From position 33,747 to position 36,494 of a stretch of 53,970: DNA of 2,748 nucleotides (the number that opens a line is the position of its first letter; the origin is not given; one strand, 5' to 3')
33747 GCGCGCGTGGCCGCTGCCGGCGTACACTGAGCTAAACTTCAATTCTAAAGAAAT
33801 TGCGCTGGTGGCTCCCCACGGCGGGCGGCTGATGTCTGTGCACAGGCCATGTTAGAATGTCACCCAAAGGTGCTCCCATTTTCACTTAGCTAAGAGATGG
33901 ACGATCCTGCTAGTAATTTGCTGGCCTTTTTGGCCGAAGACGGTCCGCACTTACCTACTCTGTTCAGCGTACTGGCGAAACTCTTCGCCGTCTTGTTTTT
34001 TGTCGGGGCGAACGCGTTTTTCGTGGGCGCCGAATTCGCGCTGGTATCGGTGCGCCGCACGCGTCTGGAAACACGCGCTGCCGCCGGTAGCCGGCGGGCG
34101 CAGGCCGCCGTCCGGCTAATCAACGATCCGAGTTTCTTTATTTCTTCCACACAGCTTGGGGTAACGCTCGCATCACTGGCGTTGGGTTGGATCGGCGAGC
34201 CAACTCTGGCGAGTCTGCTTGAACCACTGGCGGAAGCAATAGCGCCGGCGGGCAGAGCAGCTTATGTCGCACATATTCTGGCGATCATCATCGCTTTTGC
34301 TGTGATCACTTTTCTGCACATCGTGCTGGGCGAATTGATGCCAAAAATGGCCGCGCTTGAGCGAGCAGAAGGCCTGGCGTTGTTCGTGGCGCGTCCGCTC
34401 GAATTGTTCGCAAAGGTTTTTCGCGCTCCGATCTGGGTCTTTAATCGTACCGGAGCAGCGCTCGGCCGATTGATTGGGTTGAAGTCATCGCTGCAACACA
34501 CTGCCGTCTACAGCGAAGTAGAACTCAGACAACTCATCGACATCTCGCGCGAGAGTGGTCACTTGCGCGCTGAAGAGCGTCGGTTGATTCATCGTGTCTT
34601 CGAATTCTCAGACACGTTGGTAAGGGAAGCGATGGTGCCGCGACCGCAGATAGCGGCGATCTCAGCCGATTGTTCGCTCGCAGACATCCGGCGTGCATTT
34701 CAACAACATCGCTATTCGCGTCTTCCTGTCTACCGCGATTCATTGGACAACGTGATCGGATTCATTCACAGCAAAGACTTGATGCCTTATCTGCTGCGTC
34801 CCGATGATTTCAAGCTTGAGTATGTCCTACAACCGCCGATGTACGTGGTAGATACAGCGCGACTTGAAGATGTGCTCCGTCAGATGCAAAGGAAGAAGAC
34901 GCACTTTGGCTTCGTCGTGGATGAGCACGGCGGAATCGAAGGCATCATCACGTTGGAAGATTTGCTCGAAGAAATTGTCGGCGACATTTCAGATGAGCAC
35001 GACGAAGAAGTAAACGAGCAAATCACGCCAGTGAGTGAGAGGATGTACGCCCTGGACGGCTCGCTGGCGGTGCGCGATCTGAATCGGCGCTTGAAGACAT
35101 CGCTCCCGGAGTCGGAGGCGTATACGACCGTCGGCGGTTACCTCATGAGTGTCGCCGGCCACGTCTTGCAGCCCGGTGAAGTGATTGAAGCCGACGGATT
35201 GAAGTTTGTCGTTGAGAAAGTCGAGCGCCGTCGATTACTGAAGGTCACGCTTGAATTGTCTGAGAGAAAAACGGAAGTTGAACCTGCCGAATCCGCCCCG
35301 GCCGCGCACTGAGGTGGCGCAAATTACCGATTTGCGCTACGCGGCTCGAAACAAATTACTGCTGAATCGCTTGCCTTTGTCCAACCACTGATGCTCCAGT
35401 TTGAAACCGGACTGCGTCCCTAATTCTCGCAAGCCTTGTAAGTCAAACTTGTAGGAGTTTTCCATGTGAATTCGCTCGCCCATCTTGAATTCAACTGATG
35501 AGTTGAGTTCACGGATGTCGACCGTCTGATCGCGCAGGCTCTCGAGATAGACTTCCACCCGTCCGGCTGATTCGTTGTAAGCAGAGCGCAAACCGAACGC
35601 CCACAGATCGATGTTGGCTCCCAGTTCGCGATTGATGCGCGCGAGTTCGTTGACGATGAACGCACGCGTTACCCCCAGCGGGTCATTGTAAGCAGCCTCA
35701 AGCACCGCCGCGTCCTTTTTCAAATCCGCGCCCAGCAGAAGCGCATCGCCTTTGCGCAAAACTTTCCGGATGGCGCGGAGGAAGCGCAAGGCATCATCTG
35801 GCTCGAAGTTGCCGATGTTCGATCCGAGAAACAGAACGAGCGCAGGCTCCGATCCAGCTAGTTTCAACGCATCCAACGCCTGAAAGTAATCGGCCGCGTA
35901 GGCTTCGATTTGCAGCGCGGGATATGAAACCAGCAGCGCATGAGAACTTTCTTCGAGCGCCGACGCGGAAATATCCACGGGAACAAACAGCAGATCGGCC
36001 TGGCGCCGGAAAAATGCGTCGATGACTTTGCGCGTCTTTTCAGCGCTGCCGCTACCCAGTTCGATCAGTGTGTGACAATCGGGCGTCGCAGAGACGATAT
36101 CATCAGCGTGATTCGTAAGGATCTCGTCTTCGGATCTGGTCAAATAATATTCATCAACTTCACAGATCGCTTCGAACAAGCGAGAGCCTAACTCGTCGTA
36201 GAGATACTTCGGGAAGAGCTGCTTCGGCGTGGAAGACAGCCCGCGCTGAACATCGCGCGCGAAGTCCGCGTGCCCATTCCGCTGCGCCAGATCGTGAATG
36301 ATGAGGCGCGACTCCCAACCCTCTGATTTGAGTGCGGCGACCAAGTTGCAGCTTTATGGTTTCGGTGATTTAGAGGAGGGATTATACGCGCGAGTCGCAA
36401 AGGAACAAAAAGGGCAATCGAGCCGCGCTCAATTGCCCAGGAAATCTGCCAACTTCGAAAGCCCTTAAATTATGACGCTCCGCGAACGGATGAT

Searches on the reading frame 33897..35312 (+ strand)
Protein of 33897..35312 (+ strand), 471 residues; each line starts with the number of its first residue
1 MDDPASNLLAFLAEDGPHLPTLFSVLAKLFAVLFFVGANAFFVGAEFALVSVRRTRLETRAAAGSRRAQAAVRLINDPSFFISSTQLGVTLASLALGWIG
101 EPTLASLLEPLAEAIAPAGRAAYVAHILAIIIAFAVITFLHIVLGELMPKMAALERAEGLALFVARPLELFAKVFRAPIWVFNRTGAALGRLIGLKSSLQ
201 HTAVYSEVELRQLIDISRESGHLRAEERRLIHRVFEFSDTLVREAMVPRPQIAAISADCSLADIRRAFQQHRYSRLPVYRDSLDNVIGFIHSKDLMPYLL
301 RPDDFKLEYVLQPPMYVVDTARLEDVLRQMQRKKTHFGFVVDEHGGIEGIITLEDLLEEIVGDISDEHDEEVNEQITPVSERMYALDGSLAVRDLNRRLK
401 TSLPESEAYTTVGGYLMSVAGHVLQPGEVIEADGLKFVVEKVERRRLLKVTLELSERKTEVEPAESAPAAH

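Call 43: search_protein_families(library=pfam, proteins=[window:33897-35312:+], max_evalue=0.00001)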
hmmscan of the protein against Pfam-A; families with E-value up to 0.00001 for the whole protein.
window:33897-35312:+ (471 aa): 3 families
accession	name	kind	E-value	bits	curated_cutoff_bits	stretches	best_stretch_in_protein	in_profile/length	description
PF01595.25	CNNM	-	1.7e-48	165.1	28.4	1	31-227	2-181/181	Cyclin M transmembrane N-terminal domain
PF00571.33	CBS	-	1.5e-20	73.7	24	2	312-361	7-56/57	CBS domain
PF03471.22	CorC_HlyC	-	1.1e-16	61.1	27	1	379-454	3-79/81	Transporter associated domain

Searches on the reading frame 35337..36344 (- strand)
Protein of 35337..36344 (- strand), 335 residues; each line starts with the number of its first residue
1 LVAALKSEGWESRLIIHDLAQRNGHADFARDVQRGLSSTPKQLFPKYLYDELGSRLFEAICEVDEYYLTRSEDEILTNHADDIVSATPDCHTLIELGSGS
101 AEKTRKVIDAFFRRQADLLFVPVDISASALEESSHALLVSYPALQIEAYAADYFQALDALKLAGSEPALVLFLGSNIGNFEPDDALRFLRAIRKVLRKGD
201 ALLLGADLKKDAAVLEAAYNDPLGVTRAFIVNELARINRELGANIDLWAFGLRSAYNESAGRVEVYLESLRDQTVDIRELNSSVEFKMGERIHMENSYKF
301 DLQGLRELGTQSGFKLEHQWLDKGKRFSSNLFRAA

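Call 43: search_protein_families(library=pfam, proteins=[window:35337-36344:-], max_evalue=0.00001)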
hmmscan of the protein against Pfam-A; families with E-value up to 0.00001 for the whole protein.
window:35337-36344:- (335 aa): 1 family
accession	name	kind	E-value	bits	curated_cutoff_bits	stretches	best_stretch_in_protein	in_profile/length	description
PF10017.15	Methyltransf_33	-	9.5e-106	353.7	23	1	28-333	1-303/304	Histidine-specific methyltransferase, SAM-dependent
